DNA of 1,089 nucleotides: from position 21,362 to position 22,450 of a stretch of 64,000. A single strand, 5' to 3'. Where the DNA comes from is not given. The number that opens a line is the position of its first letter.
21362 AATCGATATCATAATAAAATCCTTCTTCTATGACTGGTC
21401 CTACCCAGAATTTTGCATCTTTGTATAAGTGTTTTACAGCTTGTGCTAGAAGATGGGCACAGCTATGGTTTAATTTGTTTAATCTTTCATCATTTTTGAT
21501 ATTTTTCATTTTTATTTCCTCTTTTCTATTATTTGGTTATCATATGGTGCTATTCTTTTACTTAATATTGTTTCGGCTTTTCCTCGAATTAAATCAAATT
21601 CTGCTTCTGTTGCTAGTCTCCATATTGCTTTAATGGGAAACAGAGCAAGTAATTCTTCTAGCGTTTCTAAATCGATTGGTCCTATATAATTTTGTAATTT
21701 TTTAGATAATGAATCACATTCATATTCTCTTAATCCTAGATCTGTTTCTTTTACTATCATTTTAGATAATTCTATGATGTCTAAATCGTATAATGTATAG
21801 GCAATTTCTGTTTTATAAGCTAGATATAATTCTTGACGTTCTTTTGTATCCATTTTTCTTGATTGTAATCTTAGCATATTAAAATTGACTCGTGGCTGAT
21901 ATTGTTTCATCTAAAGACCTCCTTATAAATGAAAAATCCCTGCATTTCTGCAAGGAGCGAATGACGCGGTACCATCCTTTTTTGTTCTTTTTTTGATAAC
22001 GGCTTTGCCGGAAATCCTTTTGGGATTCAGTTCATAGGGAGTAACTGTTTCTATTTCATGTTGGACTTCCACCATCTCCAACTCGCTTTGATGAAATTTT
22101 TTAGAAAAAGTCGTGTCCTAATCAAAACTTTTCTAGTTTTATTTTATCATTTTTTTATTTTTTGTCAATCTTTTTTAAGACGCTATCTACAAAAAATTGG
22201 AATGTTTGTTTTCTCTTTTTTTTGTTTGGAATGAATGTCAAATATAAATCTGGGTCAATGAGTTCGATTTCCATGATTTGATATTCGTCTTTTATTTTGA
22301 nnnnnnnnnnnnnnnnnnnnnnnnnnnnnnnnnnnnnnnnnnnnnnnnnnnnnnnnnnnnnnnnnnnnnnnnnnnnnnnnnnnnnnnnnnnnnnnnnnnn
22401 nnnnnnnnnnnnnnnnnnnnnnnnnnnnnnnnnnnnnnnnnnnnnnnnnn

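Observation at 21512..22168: T-box (Thr) leader controls a two-gene operon: an unknown 132-aa ORF translationally coupled to a TGS-less thrS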

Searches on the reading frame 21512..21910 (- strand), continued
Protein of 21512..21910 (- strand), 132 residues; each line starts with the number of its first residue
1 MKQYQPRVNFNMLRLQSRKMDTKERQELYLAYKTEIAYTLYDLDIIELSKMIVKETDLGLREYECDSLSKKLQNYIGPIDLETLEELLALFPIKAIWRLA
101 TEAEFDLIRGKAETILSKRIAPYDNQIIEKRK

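Call 73: search_protein_families(library=pfam, alignment_id=A3, max_evalue=1)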
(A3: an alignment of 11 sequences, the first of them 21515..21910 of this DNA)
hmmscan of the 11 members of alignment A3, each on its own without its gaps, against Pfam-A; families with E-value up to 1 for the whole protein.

A. member 1, window:21515-21910:- (132 aa): 0 families

B. families by the number of members that match (of 11 scanned): 4 families
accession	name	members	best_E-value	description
PF09205.15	DUF1955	1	0.056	Domain of unknown function (DUF1955)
PF23010.2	RA_3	1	0.071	PHLPP protein RA domain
PF18593.6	CdiI_2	1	0.073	CdiI immunity protein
PF12627.12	PolyA_pol_RNAbd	1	0.67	Probable RNA and SrmB- binding site of polymerase A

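Call 76: find_encoding_contigs(protein=P0013, flank=3000, max_places=2)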
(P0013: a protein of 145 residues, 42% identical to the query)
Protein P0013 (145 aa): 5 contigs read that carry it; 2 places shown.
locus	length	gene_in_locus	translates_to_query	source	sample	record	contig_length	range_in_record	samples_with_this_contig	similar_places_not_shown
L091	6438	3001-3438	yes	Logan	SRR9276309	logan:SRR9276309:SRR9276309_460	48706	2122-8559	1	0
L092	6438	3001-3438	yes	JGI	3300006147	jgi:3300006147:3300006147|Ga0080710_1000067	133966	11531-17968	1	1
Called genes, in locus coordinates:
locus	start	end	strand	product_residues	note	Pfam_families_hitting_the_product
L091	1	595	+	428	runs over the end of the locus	PF25888:WHD_DnaB, PF07261:DnaB_2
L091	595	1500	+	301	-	-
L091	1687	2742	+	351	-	PF12784:PDDEXK_2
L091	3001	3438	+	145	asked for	-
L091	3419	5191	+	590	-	PF07973:tRNA_SAD, PF00587:tRNA-synt_2b, PF03129:HGTP_anticodon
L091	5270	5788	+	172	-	PF12685:SpoIIIAH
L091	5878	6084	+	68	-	PF00196:GerE, PF04545:Sigma70_r4 (weak), PF08281:Sigma70_r4_2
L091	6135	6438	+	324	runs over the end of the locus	PF10646:Germane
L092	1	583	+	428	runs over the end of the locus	PF25888:WHD_DnaB, PF07261:DnaB_2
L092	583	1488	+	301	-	-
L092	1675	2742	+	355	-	-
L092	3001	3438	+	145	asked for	-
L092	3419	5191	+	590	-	PF07973:tRNA_SAD, PF00587:tRNA-synt_2b, PF03129:HGTP_anticodon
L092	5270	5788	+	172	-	PF12685:SpoIIIAH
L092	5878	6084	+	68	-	PF00196:GerE, PF04545:Sigma70_r4 (weak), PF08281:Sigma70_r4_2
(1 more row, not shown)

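Call 77: find_encoding_contigs(protein=P0011, flank=3000, max_places=2)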
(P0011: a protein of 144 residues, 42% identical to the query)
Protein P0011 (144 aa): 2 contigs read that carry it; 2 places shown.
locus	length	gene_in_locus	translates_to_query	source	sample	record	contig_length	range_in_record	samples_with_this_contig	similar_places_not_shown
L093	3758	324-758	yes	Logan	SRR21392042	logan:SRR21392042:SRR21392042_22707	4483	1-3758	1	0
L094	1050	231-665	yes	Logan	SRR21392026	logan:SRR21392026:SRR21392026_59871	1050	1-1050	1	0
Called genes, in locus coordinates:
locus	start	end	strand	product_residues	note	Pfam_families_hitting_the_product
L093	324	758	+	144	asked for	-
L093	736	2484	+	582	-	PF07973:tRNA_SAD, PF00587:tRNA-synt_2b, PF03129:HGTP_anticodon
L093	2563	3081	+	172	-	PF12685:SpoIIIAH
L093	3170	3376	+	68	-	PF00196:GerE, PF04545:Sigma70_r4 (weak), PF08281:Sigma70_r4_2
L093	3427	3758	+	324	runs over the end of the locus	PF10646:Germane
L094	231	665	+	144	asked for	-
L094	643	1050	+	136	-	?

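Call 78: find_encoding_contigs(protein=P0007, flank=3000, max_places=2)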
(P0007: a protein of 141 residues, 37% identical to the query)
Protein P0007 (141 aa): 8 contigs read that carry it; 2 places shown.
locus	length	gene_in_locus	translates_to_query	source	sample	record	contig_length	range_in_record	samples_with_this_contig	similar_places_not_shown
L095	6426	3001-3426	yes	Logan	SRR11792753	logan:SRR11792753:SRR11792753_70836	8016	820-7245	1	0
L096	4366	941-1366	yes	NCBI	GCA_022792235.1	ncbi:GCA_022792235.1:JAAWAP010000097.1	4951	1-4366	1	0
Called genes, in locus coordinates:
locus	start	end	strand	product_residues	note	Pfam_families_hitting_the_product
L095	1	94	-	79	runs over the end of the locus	PF01381:HTH_3, PF12844:HTH_19 (weak), PF13443:HTH_26 (weak)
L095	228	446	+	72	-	PF12844:HTH_19 (weak), PF01381:HTH_3 (weak)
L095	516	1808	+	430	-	PF25888:WHD_DnaB, PF07261:DnaB_2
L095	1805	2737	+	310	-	PF03969:AFG1_ATPase (weak), PF00308:Bac_DnaA (faint)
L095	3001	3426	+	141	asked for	-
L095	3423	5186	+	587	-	PF07973:tRNA_SAD, PF00587:tRNA-synt_2b, PF03129:HGTP_anticodon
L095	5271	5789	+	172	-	PF12685:SpoIIIAH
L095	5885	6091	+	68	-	PF00196:GerE, PF04545:Sigma70_r4 (weak), PF08281:Sigma70_r4_2, PF04967:HTH_10 (weak)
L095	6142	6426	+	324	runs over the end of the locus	PF10646:Germane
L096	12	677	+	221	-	PF03969:AFG1_ATPase (weak), PF00308:Bac_DnaA (weak)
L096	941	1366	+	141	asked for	-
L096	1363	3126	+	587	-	PF07973:tRNA_SAD, PF00587:tRNA-synt_2b, PF03129:HGTP_anticodon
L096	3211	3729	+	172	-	PF12685:SpoIIIAH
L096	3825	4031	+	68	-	PF00196:GerE, PF04545:Sigma70_r4 (weak), PF08281:Sigma70_r4_2, PF04967:HTH_10 (weak)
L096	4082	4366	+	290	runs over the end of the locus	PF10646:Germane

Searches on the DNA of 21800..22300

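Call 4: search_rna_families(source=window, start=21800, end=22300, threshold=evalue, max_evalue=1, show_alignments=2)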
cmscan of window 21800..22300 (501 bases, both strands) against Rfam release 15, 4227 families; matches with E-value up to 1: 2.
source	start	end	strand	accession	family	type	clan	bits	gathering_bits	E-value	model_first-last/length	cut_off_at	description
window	21950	22134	-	RF00230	T-box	Cis-reg; leader;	-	72.9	93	5.5e-16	1-219/219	no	T-box leader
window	22184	22224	-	RF01507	Afu_298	Gene; snRNA; snoRNA; CD-box;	-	22.6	40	0.71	52-93/93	no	A. fimigatus snoRNA Afu_298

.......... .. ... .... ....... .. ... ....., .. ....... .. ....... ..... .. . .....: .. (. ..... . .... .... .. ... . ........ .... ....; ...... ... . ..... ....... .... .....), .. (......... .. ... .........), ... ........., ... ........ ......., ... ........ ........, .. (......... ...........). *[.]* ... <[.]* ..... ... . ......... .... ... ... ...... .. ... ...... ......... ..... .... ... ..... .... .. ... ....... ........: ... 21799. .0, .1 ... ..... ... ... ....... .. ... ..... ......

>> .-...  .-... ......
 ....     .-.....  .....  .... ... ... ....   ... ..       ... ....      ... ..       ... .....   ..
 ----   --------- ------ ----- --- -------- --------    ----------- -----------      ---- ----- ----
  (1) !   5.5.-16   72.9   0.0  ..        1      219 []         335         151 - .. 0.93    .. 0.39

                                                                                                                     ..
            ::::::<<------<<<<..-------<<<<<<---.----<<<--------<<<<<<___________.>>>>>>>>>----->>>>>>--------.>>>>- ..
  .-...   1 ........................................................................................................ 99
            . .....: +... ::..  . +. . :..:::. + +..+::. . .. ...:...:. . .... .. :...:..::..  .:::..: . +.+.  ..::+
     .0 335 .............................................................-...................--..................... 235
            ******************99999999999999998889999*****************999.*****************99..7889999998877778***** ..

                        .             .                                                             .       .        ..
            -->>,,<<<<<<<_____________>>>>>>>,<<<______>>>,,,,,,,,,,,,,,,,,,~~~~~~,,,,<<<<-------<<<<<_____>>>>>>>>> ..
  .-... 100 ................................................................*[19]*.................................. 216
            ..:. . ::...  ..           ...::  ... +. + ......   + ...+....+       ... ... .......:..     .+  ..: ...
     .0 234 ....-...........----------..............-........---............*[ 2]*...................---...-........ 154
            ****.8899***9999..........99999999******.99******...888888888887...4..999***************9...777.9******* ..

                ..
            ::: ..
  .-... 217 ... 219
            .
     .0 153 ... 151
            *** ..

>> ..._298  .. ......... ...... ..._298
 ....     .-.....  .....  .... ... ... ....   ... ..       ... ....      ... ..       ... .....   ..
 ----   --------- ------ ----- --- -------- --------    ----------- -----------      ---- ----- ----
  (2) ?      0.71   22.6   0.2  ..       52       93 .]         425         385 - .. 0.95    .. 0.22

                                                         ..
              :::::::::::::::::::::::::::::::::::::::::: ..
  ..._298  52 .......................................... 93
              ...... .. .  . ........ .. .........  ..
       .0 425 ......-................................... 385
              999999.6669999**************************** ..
